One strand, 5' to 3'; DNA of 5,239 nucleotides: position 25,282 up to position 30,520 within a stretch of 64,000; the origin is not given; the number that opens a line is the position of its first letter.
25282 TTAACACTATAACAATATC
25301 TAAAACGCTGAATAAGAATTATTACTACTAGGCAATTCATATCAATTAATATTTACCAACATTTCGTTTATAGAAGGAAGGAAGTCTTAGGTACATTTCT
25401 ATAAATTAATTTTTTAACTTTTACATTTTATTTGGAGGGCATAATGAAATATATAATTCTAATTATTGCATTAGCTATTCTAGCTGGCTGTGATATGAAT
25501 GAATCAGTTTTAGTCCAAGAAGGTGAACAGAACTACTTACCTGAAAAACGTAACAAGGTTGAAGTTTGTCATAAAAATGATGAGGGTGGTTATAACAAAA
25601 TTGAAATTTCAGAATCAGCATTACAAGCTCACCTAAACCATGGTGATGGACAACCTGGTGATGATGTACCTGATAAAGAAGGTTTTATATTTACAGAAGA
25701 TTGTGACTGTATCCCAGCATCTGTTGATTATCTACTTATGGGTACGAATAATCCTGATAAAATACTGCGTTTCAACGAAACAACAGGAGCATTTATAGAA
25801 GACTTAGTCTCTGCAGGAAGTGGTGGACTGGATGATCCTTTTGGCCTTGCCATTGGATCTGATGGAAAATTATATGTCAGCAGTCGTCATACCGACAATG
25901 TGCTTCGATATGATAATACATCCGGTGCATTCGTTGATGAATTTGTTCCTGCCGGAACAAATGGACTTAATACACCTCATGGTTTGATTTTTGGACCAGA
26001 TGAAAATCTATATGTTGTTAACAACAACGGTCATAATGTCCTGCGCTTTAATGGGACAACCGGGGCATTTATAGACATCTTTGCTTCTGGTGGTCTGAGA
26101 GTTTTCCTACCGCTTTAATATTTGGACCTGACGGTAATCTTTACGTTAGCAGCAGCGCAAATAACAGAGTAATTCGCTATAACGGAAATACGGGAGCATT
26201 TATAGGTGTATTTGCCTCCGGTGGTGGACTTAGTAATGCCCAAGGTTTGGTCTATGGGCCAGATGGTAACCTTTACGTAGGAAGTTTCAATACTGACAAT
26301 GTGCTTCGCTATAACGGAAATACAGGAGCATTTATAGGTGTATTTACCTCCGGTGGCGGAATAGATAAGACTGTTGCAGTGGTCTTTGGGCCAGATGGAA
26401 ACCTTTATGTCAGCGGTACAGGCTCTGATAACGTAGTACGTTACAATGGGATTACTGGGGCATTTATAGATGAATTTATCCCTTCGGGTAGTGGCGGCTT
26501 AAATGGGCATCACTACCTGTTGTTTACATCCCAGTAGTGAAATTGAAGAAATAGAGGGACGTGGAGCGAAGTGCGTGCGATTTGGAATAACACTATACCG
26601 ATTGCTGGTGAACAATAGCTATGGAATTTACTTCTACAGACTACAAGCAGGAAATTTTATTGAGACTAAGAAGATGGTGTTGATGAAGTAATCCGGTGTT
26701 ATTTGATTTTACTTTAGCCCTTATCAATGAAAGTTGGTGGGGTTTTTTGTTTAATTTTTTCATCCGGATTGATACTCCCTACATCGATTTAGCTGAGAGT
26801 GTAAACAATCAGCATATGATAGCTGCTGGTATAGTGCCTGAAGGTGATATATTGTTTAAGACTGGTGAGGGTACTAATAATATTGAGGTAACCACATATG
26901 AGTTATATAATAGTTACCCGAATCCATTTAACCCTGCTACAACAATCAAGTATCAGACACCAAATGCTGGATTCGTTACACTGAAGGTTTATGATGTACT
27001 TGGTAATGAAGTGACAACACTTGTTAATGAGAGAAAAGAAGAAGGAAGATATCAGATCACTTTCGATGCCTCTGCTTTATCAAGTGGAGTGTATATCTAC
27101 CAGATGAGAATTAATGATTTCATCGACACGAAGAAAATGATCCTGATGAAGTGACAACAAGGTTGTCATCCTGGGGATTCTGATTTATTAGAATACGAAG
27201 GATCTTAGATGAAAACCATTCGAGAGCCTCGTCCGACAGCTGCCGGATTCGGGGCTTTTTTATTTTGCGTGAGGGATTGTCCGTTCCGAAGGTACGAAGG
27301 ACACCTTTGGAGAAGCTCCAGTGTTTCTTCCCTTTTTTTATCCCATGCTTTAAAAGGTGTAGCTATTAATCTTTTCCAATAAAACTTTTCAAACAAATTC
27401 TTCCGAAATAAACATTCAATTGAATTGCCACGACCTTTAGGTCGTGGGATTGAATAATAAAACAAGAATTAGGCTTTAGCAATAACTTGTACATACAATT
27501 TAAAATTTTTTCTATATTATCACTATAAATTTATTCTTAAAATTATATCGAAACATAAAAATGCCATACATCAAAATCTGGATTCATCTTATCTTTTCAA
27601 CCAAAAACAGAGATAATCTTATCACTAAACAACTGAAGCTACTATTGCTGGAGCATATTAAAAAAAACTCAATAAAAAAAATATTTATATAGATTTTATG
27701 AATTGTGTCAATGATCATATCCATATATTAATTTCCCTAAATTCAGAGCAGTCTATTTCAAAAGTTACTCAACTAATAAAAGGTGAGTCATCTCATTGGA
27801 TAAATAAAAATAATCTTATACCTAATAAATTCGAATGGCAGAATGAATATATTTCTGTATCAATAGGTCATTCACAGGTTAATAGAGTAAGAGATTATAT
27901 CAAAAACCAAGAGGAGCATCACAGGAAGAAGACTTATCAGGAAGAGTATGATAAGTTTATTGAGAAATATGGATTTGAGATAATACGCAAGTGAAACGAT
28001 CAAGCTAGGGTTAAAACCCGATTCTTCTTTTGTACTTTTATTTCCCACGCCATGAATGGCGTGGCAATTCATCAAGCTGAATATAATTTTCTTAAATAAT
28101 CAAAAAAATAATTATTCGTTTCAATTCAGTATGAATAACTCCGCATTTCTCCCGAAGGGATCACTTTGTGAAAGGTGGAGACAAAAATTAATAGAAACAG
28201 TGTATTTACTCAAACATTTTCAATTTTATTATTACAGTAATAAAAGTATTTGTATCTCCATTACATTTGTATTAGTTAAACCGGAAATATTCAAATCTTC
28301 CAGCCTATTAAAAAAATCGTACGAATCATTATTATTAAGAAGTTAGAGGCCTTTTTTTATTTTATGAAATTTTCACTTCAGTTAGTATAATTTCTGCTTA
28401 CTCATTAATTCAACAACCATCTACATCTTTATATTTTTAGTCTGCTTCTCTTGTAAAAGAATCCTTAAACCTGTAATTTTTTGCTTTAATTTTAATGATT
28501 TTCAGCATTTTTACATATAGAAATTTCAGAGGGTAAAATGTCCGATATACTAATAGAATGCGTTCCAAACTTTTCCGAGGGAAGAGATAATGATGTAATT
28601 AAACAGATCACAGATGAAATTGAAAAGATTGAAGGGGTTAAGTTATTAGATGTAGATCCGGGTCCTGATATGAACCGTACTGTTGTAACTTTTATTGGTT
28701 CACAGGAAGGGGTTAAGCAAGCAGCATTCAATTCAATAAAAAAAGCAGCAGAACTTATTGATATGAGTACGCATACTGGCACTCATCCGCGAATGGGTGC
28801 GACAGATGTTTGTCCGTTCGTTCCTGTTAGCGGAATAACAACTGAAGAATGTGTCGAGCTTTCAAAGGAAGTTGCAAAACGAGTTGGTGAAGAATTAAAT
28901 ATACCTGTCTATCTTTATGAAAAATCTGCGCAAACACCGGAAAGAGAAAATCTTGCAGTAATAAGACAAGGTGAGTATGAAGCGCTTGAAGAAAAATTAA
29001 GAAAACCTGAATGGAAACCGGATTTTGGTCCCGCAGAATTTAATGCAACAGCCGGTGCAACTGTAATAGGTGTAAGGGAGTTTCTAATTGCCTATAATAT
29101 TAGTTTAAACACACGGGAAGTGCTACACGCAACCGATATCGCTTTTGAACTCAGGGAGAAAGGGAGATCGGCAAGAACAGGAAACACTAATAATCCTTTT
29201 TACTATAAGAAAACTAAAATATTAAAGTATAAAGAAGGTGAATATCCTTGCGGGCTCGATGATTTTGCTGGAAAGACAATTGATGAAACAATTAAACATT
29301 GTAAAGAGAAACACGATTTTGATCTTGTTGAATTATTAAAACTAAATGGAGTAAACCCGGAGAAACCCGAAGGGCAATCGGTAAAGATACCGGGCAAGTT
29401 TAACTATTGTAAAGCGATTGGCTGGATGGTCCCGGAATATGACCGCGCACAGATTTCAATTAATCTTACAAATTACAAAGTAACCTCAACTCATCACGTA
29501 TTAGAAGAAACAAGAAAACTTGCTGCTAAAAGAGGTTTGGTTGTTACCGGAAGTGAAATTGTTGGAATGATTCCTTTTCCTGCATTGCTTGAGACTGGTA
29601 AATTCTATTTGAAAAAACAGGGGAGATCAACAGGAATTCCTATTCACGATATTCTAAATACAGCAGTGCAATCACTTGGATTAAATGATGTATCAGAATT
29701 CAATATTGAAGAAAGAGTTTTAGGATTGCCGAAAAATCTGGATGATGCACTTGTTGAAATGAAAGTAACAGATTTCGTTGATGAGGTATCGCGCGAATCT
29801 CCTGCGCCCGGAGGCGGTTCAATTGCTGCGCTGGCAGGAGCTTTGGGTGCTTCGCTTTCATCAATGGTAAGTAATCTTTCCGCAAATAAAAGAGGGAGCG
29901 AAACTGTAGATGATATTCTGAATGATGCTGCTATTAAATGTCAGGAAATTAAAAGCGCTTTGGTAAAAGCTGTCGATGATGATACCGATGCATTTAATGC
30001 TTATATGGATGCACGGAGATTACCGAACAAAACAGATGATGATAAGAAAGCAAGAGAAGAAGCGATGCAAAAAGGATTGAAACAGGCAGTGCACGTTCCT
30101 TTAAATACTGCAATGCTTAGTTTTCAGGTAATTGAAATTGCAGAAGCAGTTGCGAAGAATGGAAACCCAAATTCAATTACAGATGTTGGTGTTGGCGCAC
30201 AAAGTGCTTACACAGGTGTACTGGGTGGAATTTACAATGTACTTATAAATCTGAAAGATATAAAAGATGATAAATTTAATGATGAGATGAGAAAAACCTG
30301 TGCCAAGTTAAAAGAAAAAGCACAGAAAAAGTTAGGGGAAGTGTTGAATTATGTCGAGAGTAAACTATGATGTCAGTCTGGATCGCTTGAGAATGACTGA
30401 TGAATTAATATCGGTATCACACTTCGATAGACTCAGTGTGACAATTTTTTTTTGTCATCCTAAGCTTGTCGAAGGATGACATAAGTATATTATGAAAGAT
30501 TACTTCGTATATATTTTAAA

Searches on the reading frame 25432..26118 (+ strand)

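Call 51: search_protein_families(library=pfam, proteins=[window:25432-26118:+], max_evalue=0.001)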
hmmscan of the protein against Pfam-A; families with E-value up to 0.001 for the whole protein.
window:25432-26118:+ (228 aa): 2 families
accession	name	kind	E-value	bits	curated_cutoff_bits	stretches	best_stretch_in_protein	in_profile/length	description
PF01436.27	NHL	-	6.7e-05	23.2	20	0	179-206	1-28/28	NHL repeat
PF24684.1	Vgb_lyase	-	0.00017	20.9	50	1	135-207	98-166/290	Virginiamycin B lyase family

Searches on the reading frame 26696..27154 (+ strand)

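Call 51: search_protein_families(library=pfam, proteins=[window:26696-27154:+], max_evalue=0.001)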
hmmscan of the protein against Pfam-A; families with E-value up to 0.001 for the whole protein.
window:26696-27154:+ (152 aa): 2 families
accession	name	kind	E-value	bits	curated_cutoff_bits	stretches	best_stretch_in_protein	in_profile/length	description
PF18962.6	Por_Secre_tail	-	2.2e-12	47.5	27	1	74-149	2-74/75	Secretion system C-terminal sorting domain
PF13860.13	FlgD_ig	-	7.7e-05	23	27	1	86-136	17-72/79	FlgD Ig-like domain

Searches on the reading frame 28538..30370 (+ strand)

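Call 51: search_protein_families(library=pfam, proteins=[window:28538-30370:+], max_evalue=0.001)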
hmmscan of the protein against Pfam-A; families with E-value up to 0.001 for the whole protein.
window:28538-30370:+ (610 aa): 3 families
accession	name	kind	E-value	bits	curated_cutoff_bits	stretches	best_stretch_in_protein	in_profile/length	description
PF07837.17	FTCD_N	-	2.5e-78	262.3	27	1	5-180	1-176/176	Formiminotransferase domain, N-terminal subdomain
PF04961.17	FTCD_C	-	2.8e-63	213.4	24.5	1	410-589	2-181/182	Formiminotransferase-cyclodeaminase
PF02971.19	FTCD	-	1.2e-44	152.2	24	1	182-395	1-143/145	Formiminotransferase domain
